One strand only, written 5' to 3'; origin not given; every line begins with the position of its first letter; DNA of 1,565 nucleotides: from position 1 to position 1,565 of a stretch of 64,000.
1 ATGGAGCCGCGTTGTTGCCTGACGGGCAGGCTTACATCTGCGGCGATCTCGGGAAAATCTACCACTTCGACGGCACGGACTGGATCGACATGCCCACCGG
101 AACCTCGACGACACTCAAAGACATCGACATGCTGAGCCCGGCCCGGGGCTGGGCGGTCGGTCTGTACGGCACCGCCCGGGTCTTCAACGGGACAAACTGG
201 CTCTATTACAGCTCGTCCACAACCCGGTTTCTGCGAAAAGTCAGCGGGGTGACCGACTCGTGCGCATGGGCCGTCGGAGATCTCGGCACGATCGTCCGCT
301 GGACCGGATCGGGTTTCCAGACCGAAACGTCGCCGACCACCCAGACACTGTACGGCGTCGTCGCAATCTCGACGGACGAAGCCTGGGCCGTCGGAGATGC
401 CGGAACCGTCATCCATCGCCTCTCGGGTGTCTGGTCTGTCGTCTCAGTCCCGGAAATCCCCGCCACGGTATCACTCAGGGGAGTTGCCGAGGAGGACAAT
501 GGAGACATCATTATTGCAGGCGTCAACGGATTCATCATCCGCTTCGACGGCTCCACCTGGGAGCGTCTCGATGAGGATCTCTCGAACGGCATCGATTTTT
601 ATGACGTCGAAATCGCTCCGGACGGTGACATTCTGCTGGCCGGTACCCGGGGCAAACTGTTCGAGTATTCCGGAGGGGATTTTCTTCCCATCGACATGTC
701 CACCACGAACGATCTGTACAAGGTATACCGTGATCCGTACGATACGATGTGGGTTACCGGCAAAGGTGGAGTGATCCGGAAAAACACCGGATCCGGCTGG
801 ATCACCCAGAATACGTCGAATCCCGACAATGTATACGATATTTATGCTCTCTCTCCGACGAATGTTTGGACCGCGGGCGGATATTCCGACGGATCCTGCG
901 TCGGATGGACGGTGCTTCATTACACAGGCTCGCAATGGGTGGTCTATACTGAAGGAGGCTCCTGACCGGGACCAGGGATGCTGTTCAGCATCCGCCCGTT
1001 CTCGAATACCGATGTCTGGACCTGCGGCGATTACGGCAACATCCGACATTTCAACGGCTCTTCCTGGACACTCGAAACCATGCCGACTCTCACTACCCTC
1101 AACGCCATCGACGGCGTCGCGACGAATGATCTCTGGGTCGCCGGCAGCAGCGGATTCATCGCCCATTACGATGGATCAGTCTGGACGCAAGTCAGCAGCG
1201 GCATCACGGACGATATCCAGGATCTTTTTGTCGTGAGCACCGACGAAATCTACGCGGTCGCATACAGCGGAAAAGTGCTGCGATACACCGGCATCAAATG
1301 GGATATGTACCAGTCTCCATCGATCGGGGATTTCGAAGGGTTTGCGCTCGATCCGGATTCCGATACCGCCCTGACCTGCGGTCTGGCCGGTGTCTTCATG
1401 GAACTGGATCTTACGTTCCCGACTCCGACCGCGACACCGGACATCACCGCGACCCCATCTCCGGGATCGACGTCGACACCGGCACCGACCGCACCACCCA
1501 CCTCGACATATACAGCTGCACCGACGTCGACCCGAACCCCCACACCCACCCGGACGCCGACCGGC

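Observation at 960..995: In-frame UGA splits a beta-propeller gene, and a perfect hairpin begins about 10 nt downstream (SECIS-like geometry)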

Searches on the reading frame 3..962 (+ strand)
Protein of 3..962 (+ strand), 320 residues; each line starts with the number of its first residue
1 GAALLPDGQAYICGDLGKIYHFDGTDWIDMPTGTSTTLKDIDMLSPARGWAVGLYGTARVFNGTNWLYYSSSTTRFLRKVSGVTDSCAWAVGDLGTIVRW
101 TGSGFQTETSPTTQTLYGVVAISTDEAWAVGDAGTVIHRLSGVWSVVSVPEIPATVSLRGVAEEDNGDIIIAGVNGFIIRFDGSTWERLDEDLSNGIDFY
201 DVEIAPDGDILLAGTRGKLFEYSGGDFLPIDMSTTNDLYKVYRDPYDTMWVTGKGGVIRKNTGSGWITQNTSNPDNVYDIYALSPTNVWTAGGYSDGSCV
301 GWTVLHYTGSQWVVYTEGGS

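Call 7: search_protein_families(library=pfam, proteins=[window:3-962:+], max_evalue=0.1)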
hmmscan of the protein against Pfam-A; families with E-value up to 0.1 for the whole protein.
window:3-962:+ (320 aa): 1 family
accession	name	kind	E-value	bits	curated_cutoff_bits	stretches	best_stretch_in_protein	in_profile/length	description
PF12768.13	Rax2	-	1e-06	28.7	28.8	1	150-204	119-177/254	Rax2 C-terminal beta propeller domain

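Call 8: search_protein_families(library=ncbifam, proteins=[window:3-962:+], max_evalue=0.1)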
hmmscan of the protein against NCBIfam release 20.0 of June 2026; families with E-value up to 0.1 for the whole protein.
window:3-962:+ (320 aa): 2 families
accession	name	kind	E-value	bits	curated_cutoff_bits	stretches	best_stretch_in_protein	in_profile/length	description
NF010237.0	PRK13684.1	equivalog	6.2e-06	25.5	326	1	126-224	227-330/334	photosynthesis system II assembly factor Ycf48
TIGR02608.1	delta_60_rpt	domain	0.073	12.9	76.5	0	199-215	3-19/55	delta-60 repeat domain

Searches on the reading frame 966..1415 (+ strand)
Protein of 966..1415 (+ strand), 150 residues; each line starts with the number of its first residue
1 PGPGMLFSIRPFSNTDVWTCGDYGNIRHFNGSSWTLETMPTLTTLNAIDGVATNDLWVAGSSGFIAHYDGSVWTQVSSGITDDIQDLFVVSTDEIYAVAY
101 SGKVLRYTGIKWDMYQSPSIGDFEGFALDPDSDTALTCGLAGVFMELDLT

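Call 55: search_protein_representatives(protein=window:966-1415:+)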
Query: 150 residues. Proteins with E-value up to 0.001 (for the whole library): 23558; up to 1e-10: 9723; up to 1e-30: 1403. The best 150 are listed.
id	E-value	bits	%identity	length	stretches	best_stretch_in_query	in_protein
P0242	8.7e-191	643.0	32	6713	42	9-109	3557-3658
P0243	2.1e-127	437.0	32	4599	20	12-116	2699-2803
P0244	6.8e-114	393.1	32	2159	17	23-131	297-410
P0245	8.3e-114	392.8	32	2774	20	6-116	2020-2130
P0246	2.2e-111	384.9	33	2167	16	6-118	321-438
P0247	2.9e-110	381.3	32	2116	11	2-129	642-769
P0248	7.7e-110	379.9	33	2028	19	2-116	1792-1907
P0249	5.0e-105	364.3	32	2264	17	6-118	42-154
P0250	1.0e-101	353.5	33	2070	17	16-117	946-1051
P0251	1.5e-95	333.5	35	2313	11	24-113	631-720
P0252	1.1e-93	327.5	33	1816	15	1-112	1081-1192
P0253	5.2e-93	325.2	35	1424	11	6-118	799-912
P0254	6.0e-88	308.8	35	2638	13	13-119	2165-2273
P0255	1.6e-85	300.9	34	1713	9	11-117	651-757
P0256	4.0e-83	293.1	32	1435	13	14-126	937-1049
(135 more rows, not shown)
